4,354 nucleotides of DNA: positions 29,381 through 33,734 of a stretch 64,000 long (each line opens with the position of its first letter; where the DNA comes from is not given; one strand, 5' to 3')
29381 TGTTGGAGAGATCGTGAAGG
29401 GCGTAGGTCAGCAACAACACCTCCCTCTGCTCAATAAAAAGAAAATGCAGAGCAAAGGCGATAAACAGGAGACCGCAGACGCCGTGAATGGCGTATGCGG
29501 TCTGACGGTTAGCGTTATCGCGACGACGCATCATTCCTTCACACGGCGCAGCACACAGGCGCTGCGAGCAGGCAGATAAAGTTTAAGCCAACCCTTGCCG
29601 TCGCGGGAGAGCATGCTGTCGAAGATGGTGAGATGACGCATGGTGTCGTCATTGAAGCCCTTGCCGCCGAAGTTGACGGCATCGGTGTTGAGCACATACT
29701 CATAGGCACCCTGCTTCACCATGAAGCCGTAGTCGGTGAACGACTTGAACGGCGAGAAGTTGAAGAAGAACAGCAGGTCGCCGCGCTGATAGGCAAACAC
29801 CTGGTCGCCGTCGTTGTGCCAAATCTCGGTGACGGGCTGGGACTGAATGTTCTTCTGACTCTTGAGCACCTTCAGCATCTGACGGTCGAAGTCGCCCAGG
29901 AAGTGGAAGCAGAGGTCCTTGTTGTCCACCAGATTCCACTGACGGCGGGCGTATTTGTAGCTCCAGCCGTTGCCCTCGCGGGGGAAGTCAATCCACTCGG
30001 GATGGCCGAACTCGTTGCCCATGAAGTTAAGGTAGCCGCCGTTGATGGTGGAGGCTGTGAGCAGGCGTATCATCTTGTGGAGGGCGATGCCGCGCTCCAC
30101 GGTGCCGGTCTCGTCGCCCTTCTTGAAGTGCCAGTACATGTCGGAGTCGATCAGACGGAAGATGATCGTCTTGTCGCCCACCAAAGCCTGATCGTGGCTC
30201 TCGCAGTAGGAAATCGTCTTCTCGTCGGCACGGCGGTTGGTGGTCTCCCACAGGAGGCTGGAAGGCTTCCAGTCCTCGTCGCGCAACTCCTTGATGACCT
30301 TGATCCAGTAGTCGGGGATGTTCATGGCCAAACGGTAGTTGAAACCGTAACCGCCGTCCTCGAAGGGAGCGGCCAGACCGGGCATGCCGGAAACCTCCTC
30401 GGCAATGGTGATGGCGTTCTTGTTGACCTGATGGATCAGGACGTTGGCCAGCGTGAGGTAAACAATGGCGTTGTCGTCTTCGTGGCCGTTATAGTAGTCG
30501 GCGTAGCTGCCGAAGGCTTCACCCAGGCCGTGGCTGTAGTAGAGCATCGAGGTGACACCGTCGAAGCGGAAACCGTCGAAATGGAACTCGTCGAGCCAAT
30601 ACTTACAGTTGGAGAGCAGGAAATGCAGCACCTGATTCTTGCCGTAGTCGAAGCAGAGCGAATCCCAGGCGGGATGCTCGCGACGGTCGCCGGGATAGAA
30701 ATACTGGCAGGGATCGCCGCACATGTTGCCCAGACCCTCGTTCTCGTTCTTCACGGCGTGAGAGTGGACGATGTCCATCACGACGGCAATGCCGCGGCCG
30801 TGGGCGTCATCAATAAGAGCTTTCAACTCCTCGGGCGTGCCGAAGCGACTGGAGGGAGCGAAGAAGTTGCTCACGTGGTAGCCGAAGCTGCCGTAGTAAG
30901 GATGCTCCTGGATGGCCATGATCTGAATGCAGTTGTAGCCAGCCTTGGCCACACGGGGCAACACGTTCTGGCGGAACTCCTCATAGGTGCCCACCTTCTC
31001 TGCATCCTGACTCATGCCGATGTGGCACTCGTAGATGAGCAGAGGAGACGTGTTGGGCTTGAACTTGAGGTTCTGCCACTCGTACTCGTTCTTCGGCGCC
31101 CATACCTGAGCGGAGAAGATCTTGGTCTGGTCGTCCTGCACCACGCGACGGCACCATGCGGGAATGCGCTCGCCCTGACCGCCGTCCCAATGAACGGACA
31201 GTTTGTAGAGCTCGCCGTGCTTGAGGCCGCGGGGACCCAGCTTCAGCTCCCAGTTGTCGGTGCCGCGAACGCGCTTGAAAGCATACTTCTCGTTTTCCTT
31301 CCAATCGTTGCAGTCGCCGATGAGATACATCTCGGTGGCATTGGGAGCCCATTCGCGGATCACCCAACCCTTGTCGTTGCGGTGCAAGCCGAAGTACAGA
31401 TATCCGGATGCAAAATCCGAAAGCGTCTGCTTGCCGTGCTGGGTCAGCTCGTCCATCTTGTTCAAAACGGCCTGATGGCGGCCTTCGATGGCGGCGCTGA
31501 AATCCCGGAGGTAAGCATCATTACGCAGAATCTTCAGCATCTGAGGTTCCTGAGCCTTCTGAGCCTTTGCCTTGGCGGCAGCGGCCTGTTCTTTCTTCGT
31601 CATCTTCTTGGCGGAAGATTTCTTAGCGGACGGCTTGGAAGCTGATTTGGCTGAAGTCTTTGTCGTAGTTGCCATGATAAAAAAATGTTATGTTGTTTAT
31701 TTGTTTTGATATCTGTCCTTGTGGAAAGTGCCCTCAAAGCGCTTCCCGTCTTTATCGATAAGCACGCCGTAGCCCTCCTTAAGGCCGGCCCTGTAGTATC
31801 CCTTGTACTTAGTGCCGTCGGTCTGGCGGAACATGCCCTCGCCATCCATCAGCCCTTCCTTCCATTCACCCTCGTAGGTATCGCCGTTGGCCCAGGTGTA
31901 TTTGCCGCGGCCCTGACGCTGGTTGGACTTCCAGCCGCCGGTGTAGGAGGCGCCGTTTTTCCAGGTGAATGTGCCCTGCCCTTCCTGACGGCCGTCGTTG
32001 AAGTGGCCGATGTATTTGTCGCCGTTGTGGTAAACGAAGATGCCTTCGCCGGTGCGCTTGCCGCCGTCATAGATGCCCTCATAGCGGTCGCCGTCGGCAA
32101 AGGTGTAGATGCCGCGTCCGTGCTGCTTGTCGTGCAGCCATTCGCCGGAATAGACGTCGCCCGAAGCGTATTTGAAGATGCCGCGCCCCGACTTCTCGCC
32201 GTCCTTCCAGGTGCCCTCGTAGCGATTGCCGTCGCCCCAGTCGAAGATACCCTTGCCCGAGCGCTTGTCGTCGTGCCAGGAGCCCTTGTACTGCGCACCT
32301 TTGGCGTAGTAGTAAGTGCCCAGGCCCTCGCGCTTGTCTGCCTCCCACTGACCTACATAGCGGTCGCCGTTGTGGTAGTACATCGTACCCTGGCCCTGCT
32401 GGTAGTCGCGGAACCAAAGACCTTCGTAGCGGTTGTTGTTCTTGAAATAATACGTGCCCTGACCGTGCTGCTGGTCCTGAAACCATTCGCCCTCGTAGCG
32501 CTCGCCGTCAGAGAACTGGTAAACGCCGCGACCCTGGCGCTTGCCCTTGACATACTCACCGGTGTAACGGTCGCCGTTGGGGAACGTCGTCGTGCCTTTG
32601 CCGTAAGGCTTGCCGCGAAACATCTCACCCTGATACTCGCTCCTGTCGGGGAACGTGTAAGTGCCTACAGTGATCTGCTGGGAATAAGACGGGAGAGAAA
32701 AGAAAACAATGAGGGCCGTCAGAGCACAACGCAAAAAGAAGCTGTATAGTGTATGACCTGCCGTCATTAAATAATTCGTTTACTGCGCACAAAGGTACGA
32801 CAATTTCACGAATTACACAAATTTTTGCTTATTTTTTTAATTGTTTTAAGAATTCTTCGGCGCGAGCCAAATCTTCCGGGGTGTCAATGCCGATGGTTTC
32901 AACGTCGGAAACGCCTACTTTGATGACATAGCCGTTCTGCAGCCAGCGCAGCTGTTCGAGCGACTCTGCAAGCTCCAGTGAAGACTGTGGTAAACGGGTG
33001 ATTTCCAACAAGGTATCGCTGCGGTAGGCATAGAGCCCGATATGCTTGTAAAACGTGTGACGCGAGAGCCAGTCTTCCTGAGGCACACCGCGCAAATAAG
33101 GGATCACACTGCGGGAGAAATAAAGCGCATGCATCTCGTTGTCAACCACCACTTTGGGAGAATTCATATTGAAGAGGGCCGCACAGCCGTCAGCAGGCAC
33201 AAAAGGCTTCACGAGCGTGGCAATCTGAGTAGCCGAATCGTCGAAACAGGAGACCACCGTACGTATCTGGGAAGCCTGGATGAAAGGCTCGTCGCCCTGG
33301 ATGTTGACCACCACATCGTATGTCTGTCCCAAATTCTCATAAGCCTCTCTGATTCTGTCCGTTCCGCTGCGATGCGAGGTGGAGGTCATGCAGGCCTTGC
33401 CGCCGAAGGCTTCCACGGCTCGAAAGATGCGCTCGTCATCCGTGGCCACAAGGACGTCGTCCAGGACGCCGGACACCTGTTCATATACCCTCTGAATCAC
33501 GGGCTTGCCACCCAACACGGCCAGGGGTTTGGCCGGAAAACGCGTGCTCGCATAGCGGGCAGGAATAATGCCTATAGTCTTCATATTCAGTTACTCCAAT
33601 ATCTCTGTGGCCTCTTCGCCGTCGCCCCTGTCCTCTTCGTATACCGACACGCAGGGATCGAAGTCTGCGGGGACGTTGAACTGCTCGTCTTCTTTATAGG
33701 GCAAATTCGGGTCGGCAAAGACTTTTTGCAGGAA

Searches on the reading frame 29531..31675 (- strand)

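Call 35: search_protein_families(library=pfam, proteins=[window:29531-31675:-], max_evalue=0.001)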
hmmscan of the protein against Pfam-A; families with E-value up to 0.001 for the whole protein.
window:29531-31675:- (714 aa): 3 families
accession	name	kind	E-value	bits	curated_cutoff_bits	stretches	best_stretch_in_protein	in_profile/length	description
PF02806.24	Alpha-amylase_C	-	2e-15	57.4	21.2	1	620-711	5-94/95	Alpha amylase, C-terminal all-beta domain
PF00128.31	Alpha-amylase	-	6.8e-14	52.4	22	1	248-309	34-94/446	Alpha amylase, catalytic domain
PF02922.24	CBM_48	-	6.8e-11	42.8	22.4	1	95-170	2-78/83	Carbohydrate-binding module 48 (Isoamylase N-terminal domain)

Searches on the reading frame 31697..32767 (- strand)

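Call 35: search_protein_families(library=pfam, proteins=[window:31697-32767:-], max_evalue=0.001)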
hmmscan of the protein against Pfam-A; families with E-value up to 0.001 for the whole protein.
window:31697-32767:- (356 aa): 1 family
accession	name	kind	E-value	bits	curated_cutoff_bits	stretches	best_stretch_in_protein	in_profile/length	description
PF02493.26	MORN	-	2.1e-74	241.5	22.5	10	206-228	1-23/23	MORN repeat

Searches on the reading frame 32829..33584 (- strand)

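Call 35: search_protein_families(library=pfam, proteins=[window:32829-33584:-], max_evalue=0.001)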
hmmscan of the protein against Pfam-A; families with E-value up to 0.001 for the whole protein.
window:32829-33584:- (251 aa): 2 families
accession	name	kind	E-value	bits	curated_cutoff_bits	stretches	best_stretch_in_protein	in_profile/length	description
PF02348.25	CTP_transf_3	-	1.4e-53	182.3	22.6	1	4-218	1-214/217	Cytidylyltransferase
PF12804.13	NTP_transf_3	-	4.5e-12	46.9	27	1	18-170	15-147/160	MobA-like NTP transferase domain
